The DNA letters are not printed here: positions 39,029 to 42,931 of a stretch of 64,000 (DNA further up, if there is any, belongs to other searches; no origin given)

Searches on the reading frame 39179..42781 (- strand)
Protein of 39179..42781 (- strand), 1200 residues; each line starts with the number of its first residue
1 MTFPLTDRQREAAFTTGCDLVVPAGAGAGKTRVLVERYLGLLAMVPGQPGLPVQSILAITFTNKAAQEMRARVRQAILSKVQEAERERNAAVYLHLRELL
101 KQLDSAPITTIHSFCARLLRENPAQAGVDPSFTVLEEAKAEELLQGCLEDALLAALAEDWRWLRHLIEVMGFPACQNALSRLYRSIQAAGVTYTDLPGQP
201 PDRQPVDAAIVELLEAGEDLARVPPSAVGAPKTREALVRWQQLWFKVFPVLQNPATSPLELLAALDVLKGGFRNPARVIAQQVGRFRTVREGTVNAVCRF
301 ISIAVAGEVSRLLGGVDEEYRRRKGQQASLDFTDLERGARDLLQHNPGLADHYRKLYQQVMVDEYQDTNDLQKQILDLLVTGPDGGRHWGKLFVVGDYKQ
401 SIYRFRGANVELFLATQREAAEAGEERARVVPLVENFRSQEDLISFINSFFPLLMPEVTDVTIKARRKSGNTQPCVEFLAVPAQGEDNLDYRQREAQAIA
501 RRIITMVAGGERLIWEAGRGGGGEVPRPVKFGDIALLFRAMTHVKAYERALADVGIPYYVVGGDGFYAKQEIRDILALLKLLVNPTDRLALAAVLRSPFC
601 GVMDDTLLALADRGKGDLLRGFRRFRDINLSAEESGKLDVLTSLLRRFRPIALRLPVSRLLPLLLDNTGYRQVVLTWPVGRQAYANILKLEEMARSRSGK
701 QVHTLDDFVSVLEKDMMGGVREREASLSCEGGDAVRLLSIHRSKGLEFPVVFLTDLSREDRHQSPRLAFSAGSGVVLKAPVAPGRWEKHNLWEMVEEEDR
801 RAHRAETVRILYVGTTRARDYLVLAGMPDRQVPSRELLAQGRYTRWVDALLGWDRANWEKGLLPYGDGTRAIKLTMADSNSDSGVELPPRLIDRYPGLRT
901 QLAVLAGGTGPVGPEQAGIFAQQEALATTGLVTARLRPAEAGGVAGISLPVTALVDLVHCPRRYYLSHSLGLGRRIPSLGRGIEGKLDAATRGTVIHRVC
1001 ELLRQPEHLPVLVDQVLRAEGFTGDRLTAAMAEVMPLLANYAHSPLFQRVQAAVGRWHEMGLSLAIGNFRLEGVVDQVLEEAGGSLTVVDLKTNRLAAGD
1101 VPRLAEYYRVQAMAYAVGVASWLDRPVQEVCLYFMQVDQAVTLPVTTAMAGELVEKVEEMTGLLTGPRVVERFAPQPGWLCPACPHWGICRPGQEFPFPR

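Call 61: search_protein_families(library=ncbifam, proteins=[window:39179-42781:-], max_evalue=0.00001)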
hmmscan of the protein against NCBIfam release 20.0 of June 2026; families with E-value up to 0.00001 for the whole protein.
window:39179-42781:- (1200 aa): 15 families
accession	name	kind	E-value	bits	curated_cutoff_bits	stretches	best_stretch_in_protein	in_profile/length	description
TIGR02785.1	addA_Gpos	equivalog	4.3e-113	379.3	707.65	2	308-827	336-879/1234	helicase-exonuclease AddAB subunit AddA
TIGR01073.1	pcrA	equivalog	2.8e-83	280.6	911.2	3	529-756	342-570/725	DNA helicase PcrA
TIGR02784.1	addA_alphas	equivalog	9.9e-77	259.3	860.75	2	316-829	347-872/1138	double-strand break repair helicase AddA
TIGR00609.1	recB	equivalog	1.3e-63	215.6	696.05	2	311-825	324-811/1175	exodeoxyribonuclease V subunit beta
NF008743.0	PRK11773.1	equivalog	1.6e-59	202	965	3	316-448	173-294/720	DNA helicase II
TIGR01075.1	uvrD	equivalog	1.7e-59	201.8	1144.45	3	530-756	341-570/715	DNA helicase II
TIGR01074.1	rep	equivalog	6.6e-54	183.3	951.45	3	529-754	339-571/668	DNA helicase Rep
NF010485.0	PRK13909.1-2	equivalog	4.6e-50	170.7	650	3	309-470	281-443/909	RecB-like helicase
NF008172.0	PRK10919.1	equivalog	1.3e-38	132.7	1168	3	530-756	341-573/673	DNA helicase Rep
NF008128.0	PRK10876.1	equivalog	1.8e-35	122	1697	2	311-818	330-809/1181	exodeoxyribonuclease V subunit beta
NF010487.0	PRK13909.1-4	equivalog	1.1e-32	113.2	759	2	324-452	292-421/924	RecB-like helicase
NF010486.0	PRK13909.1-3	equivalog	3.6e-20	71.6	1109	1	358-451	332-423/921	RecB-like helicase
NF008276.0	PRK11054.1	equivalog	4.1e-20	71.8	543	2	320-419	399-489/684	DNA helicase IV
NF010484.0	PRK13909.1-1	equivalog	9.6e-12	43.5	1074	0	359-435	347-428/945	RecB-like helicase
TIGR00372.1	cas4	equivalog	1e-07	32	65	1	1063-1191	60-179/180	CRISPR-associated protein Cas4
